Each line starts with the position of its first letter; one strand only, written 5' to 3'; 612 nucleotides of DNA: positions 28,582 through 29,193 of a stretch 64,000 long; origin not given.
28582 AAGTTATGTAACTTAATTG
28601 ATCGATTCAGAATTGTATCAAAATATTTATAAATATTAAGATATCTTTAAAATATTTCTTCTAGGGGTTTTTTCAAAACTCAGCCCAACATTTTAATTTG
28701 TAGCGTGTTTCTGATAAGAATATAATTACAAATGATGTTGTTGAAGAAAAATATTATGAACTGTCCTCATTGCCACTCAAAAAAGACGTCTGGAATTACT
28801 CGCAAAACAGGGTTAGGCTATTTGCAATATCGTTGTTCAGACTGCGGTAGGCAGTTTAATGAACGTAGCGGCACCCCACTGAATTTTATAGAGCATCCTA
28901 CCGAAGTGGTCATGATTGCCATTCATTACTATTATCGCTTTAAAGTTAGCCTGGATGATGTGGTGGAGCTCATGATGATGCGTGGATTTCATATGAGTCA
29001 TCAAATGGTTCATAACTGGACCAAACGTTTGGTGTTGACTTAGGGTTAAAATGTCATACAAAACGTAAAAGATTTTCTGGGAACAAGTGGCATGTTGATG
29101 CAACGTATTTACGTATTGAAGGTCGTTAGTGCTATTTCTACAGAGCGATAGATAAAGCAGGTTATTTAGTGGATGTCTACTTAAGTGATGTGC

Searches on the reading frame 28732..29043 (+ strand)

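Call 8: search_protein_families(library=pfam, proteins=[window:28732-29043:+], max_evalue=0.001)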
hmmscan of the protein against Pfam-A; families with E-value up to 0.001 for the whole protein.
window:28732-29043:+ (103 aa): 3 families
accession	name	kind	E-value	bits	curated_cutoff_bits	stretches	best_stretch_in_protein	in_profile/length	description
PF09723.15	Zn_ribbon_8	-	1.9e-05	25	34.4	0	32-44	5-17/41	Zinc ribbon domain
PF12760.12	Zn_ribbon_IS1595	-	2.3e-05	24.7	25.4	1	9-41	19-46/46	Transposase zinc-ribbon domain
PF23451.1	Zn_ribbon_PaaD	-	0.00077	19.5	27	0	6-43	12-50/53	PaaD zinc beta ribbon domain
